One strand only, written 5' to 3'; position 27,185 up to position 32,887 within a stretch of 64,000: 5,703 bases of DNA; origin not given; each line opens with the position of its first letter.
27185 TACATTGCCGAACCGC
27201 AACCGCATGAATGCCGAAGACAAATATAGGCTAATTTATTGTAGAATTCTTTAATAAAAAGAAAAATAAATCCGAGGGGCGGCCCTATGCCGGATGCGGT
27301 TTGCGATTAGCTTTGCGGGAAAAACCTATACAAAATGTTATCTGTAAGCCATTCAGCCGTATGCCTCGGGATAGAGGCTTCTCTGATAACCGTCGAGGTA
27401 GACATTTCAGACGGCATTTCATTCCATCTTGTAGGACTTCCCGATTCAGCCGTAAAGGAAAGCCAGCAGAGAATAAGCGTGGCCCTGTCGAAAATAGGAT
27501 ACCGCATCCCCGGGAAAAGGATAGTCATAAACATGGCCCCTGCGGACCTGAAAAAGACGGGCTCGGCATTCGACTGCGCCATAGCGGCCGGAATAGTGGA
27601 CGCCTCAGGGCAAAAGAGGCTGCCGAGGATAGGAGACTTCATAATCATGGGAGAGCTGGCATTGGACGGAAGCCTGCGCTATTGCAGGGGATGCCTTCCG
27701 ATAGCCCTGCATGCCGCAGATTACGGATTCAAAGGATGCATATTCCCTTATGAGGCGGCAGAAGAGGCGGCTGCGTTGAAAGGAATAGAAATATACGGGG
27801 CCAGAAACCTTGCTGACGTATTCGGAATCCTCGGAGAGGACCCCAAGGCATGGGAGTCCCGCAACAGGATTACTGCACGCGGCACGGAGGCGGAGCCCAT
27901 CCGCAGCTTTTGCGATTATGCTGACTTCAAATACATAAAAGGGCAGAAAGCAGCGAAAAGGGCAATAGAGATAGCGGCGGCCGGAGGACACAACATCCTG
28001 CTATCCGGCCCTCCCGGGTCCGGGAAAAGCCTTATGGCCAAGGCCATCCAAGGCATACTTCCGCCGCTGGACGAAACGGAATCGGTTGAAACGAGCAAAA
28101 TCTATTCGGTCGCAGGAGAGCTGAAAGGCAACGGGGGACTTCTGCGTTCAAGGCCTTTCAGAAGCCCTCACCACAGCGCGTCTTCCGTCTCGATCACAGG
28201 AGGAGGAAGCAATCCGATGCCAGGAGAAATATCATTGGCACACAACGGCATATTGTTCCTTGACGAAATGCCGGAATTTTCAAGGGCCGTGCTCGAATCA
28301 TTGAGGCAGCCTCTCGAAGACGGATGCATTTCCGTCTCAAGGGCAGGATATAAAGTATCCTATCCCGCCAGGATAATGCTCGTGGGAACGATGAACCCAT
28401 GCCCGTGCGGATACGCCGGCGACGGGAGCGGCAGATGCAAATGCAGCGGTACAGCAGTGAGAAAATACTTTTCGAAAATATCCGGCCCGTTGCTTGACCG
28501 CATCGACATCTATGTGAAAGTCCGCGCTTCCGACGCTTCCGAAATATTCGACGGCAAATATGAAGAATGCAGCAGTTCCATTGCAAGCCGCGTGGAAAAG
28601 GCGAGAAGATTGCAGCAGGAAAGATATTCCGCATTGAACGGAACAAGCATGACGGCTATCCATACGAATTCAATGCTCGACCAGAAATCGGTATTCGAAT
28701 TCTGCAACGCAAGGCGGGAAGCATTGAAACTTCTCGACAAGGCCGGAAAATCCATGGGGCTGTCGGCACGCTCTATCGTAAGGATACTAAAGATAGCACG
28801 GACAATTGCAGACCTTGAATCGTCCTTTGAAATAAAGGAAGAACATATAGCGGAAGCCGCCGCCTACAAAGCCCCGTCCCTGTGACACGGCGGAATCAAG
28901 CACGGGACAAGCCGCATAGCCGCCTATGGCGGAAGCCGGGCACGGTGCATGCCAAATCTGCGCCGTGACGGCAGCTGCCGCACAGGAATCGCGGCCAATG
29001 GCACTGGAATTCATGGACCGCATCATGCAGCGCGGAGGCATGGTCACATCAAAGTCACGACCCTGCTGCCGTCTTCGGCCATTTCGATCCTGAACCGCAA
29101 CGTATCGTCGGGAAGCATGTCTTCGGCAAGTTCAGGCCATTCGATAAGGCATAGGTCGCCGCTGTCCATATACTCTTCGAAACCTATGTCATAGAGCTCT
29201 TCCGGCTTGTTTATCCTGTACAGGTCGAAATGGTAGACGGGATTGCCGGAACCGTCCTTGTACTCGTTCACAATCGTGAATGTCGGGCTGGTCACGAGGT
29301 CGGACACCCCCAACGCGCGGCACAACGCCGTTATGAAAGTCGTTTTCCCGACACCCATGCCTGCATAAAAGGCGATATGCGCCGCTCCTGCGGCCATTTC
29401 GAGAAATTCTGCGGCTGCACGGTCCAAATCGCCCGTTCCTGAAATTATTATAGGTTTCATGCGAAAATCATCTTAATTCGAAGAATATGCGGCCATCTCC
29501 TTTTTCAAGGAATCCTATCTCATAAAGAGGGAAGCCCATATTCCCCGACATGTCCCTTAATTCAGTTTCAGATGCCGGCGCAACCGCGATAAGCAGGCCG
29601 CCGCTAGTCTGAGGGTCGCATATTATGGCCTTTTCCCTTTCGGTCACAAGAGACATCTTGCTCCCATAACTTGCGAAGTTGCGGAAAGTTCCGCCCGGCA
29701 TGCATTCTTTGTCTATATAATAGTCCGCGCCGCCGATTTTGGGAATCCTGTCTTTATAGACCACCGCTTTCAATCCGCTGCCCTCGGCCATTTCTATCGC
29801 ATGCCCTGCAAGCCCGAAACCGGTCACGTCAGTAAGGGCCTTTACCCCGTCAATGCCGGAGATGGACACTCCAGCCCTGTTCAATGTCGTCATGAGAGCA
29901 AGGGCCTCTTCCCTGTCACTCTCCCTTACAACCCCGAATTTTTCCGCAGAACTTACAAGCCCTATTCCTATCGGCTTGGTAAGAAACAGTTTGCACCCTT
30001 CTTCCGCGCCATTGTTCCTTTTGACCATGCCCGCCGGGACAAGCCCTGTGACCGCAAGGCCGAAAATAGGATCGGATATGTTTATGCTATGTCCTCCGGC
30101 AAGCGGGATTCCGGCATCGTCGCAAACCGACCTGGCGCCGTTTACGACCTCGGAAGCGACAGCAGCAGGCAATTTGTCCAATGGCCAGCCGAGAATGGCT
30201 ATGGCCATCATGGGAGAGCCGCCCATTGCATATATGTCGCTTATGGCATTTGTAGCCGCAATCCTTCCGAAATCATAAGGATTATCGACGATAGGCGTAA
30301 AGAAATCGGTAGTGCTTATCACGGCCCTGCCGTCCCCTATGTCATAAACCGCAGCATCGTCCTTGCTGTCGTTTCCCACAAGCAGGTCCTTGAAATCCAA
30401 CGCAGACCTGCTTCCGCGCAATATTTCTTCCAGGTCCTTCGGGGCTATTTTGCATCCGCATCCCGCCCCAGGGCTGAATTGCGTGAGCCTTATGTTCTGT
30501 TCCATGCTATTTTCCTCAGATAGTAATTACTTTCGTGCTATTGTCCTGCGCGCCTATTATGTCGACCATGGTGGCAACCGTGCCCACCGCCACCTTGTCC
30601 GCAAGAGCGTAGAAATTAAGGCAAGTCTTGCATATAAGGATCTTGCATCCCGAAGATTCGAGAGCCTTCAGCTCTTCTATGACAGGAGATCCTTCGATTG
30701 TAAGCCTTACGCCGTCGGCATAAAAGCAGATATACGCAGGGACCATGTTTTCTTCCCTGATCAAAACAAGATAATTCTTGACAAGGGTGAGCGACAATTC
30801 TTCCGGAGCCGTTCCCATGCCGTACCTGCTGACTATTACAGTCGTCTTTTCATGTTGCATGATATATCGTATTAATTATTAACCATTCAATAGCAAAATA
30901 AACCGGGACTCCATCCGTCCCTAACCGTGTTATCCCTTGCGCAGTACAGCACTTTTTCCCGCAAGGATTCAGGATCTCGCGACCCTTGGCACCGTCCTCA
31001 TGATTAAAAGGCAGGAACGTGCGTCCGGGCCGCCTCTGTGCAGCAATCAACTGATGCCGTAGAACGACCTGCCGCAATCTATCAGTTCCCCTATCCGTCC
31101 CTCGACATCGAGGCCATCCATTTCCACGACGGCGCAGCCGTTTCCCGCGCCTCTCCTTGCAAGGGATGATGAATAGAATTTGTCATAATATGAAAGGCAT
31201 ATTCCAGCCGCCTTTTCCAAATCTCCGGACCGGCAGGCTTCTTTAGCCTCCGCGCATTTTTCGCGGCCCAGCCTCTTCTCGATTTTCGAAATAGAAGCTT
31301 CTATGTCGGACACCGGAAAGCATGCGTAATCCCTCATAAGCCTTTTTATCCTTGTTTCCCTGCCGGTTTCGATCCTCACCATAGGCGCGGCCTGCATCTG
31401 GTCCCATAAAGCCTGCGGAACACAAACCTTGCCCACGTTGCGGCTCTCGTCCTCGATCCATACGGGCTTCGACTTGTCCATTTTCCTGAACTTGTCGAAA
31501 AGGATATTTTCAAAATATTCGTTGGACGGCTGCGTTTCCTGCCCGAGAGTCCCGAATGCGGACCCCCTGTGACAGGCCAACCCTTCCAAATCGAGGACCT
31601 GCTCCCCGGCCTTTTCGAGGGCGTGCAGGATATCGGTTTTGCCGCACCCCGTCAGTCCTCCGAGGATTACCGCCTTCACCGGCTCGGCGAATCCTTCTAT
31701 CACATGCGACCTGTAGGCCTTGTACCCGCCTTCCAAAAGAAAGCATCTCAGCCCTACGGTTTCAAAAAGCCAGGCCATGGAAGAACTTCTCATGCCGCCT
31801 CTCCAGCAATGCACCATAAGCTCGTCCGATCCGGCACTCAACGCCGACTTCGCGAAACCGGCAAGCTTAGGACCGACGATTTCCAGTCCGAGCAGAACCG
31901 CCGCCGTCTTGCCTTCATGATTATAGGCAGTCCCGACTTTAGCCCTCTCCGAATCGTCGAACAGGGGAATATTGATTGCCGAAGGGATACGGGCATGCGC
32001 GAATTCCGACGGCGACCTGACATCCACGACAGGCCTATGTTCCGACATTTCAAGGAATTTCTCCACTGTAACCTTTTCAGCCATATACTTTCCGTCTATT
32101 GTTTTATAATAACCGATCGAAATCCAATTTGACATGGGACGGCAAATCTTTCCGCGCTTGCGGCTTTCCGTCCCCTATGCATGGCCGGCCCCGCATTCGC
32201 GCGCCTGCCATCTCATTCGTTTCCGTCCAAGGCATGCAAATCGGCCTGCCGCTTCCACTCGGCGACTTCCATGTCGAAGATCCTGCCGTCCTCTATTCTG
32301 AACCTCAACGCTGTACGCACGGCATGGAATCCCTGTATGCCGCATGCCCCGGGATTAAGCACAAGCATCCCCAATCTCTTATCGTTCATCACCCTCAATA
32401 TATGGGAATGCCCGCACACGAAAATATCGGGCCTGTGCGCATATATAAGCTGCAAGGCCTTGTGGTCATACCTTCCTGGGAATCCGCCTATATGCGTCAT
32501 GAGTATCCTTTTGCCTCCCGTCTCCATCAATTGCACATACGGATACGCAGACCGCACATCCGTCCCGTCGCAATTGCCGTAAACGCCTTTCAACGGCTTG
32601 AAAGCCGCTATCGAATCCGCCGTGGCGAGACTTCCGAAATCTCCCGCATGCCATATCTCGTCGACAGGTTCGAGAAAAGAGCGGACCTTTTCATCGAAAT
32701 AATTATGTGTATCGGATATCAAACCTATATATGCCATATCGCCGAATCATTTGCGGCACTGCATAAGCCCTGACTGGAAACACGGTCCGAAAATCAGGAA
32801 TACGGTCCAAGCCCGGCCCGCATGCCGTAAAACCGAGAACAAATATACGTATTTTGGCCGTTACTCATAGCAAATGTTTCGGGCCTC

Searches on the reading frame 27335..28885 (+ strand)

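Call 86: search_protein_families(library=pfam, proteins=[window:27335-28885:+], max_evalue=0.001)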
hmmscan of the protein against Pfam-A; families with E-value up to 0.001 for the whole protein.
window:27335-28885:+ (516 aa): 7 families
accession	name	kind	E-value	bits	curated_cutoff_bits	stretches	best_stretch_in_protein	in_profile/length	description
PF01078.27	Mg_chelatase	-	3.1e-91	304.8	20.3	1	197-402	1-205/207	Magnesium chelatase, subunit ChlI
PF13541.12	ChlI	-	5.5e-39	133.3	27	1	20-140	1-120/121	Subunit ChlI of Mg-chelatase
PF13335.12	Mg_chelatase_C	-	5.6e-25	88.2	26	1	411-512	2-94/94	Magnesium chelatase, subunit ChlI C-terminal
PF00493.29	MCM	-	2.4e-08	33.8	23.3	1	297-361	115-179/224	MCM P-loop domain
PF00158.32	Sigma54_activat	-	9.4e-08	32.4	20.2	1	206-352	10-140/168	Sigma-54 interaction domain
PF07728.20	AAA_5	-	3.4e-07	30.8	22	1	220-357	1-125/139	AAA domain (dynein-related subfamily)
PF00004.35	AAA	-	0.00061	20.7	21.2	0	221-242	1-22/131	ATPase family associated with various cellular activities (AAA)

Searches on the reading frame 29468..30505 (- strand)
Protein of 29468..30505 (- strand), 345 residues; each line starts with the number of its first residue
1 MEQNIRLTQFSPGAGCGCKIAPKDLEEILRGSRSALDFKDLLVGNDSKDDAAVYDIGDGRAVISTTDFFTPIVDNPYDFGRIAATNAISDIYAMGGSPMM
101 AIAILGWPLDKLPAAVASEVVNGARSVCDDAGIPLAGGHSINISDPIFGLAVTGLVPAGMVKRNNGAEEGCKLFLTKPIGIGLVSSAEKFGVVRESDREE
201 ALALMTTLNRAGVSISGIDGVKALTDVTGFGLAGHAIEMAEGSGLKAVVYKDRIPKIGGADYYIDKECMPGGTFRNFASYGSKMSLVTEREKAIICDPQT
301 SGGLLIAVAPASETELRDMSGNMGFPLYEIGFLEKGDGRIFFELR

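Call 32: search_protein_families(library=pfam, proteins=[window:29468-30505:-], max_evalue=0.001)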
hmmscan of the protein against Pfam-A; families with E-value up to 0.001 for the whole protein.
window:29468-30505:- (345 aa): 2 families
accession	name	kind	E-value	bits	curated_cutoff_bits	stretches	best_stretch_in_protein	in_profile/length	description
PF00586.29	AIRS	-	1.2e-25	90.5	24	1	49-156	2-112/112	AIR synthase related protein, N-terminal domain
PF02769.27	AIRS_C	-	5.1e-17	62.9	23.1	1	168-337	1-149/156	AIR synthase related protein, C-terminal domain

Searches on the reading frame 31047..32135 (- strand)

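Call 32: search_protein_families(library=pfam, proteins=[window:31047-32135:-], max_evalue=0.001)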
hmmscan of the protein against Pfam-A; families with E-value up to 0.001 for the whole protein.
window:31047-32135:- (362 aa): 1 family
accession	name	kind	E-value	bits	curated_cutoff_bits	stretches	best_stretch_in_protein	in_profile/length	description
PF00581.25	Rhodanese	-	1.6e-11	45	22.2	1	24-143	2-101/102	Rhodanese-like domain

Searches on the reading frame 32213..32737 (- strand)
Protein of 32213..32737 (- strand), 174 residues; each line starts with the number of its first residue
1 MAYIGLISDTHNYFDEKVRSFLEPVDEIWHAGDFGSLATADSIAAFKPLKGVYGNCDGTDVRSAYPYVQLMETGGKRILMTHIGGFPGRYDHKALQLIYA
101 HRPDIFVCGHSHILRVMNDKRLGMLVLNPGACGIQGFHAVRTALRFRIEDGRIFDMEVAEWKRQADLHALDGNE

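Call 86: search_protein_families(library=pfam, proteins=[window:32213-32737:-], max_evalue=0.001)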
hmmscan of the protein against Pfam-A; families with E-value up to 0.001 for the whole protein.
window:32213-32737:- (174 aa): 1 family
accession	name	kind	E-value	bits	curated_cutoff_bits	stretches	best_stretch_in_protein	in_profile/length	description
PF12850.12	Metallophos_2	-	2e-28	99.8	27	1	4-150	3-153/154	Calcineurin-like phosphoesterase superfamily domain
